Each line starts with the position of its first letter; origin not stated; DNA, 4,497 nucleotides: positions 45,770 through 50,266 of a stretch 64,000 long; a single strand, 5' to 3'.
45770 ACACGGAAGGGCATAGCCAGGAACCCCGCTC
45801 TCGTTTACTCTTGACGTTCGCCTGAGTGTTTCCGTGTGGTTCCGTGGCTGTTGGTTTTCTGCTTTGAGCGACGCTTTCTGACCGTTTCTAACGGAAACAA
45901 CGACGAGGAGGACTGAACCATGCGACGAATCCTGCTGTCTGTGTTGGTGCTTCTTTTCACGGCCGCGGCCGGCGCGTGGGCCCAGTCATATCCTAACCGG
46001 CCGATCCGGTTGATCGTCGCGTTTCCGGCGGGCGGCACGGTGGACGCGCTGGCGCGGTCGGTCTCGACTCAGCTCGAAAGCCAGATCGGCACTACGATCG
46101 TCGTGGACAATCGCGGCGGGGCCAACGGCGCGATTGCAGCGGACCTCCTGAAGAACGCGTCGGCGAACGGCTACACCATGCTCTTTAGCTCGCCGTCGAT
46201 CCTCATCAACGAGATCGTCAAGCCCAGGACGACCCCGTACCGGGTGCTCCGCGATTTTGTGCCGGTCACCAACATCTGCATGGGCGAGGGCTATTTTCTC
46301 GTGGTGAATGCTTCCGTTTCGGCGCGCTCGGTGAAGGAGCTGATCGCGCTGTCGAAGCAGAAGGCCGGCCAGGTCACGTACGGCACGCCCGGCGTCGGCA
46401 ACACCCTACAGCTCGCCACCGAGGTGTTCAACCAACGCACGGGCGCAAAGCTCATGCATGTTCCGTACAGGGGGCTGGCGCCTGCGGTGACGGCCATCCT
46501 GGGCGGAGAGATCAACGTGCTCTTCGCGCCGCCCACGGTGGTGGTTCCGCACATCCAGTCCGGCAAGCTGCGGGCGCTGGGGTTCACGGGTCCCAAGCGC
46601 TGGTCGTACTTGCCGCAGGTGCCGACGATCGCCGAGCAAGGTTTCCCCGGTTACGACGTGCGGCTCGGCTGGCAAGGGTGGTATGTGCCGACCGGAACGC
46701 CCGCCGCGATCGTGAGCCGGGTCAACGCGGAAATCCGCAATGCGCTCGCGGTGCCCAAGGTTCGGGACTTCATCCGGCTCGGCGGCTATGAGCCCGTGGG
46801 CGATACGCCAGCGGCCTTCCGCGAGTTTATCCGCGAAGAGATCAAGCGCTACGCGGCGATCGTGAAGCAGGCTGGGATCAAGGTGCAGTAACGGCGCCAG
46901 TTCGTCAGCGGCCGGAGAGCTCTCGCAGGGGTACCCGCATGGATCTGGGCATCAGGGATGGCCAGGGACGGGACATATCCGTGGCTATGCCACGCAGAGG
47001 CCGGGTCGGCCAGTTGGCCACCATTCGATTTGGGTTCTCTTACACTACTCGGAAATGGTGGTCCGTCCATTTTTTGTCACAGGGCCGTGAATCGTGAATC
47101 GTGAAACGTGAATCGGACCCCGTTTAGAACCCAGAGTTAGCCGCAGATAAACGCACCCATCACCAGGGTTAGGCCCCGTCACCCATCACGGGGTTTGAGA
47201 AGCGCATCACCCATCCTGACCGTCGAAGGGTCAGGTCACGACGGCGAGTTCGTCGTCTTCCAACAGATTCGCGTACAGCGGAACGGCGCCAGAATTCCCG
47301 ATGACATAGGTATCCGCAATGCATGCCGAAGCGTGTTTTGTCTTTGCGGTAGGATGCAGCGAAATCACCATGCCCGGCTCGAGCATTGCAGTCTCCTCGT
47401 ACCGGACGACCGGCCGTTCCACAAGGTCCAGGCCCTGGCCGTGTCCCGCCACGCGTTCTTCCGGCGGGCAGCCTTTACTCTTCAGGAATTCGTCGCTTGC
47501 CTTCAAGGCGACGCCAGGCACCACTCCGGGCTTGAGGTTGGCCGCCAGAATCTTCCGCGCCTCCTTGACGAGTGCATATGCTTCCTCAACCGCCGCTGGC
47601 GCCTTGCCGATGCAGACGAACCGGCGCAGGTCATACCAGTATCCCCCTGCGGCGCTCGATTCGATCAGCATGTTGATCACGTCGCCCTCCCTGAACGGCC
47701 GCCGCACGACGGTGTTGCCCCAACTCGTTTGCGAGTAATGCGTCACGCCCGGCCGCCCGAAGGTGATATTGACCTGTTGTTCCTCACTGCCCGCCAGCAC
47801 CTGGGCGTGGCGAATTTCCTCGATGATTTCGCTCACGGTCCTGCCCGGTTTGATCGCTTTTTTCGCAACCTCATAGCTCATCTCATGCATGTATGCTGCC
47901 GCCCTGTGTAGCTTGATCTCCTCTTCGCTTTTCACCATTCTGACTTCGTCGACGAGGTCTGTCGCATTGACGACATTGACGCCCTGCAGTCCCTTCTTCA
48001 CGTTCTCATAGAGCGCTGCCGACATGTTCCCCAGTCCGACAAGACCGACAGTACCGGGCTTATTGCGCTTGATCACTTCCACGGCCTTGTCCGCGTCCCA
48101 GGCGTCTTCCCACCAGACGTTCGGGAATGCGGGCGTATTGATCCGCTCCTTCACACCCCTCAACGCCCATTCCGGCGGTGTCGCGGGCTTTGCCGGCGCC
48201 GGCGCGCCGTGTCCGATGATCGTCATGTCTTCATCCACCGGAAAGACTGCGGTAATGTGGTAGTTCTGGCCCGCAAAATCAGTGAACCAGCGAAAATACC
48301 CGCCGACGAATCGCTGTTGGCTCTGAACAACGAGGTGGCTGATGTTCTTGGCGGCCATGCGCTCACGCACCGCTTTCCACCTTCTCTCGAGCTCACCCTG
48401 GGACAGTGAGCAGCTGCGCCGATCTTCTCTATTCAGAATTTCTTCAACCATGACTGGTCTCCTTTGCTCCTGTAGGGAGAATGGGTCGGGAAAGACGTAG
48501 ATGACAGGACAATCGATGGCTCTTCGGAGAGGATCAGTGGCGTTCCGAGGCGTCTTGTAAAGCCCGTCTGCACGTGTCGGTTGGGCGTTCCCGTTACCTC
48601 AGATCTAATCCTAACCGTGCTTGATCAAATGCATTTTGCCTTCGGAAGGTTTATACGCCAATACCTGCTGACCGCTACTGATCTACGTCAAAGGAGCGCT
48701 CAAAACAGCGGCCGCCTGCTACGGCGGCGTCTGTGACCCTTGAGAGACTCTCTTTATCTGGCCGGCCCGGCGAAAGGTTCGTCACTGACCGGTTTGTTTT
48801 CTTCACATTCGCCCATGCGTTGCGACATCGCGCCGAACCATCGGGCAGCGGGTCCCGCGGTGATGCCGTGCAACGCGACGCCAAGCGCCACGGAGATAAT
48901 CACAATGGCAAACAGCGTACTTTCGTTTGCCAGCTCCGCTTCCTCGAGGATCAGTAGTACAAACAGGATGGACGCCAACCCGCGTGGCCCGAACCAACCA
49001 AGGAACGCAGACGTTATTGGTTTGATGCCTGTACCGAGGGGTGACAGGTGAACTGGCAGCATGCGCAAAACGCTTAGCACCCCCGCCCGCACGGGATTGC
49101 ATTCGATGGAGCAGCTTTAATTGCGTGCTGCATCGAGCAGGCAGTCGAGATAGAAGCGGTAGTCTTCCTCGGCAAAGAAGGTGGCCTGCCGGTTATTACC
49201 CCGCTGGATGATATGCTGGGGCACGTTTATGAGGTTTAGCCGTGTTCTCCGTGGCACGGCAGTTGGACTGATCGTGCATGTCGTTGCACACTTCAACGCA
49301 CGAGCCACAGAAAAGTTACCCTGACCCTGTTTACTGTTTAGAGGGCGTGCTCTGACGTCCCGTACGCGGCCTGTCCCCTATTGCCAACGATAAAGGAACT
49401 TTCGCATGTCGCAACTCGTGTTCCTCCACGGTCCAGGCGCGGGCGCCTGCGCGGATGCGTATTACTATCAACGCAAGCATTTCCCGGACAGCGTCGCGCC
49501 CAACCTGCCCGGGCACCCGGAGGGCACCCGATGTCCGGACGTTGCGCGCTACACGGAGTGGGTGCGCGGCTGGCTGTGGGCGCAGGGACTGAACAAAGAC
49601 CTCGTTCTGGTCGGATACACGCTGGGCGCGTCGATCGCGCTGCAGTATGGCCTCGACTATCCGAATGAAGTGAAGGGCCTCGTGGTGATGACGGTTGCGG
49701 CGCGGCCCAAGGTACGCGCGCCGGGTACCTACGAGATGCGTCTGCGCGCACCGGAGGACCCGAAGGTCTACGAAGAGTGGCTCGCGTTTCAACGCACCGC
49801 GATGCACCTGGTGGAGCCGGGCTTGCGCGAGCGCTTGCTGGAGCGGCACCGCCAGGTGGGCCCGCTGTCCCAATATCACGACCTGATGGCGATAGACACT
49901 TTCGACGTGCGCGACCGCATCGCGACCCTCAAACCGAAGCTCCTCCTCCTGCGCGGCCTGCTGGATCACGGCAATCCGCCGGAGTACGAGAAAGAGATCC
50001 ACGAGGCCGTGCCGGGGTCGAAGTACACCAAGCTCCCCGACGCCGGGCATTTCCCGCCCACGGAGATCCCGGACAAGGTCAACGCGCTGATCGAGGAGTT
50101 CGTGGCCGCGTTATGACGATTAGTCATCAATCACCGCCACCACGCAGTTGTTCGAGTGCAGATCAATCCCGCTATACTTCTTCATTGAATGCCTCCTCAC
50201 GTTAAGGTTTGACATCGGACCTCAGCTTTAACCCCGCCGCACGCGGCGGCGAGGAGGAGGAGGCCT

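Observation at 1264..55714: Intergenic space is saturated with mosaic elements assembled from tandem 7-nt and 10-nt words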

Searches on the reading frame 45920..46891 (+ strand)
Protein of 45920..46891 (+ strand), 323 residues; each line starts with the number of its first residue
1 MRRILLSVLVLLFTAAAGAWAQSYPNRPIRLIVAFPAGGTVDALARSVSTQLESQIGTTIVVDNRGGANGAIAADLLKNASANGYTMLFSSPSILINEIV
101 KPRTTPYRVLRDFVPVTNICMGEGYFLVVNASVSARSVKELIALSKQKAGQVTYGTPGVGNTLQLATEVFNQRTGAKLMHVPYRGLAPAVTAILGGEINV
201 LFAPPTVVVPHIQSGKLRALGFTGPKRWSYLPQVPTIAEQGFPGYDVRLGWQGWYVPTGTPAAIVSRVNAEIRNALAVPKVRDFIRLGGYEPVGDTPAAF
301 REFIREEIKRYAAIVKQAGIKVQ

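Call 45: search_protein_families(library=pfam, proteins=[window:45920-46891:+])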
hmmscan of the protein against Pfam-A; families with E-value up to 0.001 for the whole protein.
window:45920-46891:+ (323 aa): 1 family
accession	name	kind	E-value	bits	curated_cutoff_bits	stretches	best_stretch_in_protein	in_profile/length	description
PF03401.19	TctC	-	5.8e-55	187.2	27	1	45-319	2-273/274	Tripartite tricarboxylate transporter family receptor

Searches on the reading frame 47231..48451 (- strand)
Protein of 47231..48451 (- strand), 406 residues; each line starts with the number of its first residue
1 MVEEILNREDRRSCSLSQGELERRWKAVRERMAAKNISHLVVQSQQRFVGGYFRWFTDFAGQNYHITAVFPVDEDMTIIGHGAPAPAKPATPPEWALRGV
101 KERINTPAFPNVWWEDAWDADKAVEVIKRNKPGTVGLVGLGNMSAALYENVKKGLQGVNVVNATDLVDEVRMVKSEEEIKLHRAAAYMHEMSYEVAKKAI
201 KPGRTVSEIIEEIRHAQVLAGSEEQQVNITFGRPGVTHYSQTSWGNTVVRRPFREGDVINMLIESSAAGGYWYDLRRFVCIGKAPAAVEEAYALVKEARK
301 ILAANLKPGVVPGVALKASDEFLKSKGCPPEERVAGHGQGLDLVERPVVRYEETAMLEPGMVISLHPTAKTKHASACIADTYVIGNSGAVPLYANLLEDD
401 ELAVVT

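Call 45: search_protein_families(library=pfam, proteins=[window:47231-48451:-])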
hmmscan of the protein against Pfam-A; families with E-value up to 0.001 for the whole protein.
window:47231-48451:- (406 aa): 2 families
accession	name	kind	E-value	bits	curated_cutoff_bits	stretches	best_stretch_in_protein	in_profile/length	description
PF00557.29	Peptidase_M24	-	8.5e-23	81.7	23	1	181-384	2-206/208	Metallopeptidase family M24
PF01321.24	Creatinase_N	-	1.4e-07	32.5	22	1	24-173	1-128/128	Creatinase/Prolidase N-terminal domain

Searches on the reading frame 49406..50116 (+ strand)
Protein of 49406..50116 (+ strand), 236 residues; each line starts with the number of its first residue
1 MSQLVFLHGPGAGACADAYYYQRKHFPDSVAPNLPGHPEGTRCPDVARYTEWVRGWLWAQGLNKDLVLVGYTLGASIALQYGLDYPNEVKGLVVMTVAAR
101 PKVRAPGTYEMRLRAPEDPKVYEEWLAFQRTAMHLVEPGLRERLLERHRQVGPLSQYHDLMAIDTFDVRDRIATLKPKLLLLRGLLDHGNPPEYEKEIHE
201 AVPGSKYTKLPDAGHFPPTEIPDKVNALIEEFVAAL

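Call 46: search_protein_families(library=pfam, proteins=[window:49406-50116:+])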
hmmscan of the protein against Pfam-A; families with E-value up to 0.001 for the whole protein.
window:49406-50116:+ (236 aa): 3 families
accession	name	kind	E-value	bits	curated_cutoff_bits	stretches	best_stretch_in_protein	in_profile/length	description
PF12697.13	Abhydrolase_6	-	1.6e-14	55.5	26.3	1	4-227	1-216/217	Alpha/beta hydrolase family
PF00561.26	Abhydrolase_1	-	3.4e-12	47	25.8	1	5-217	4-240/245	alpha/beta hydrolase fold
PF12146.15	Hydrolase_4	-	0.00016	21.5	27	1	63-107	75-119/239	Serine aminopeptidase, S33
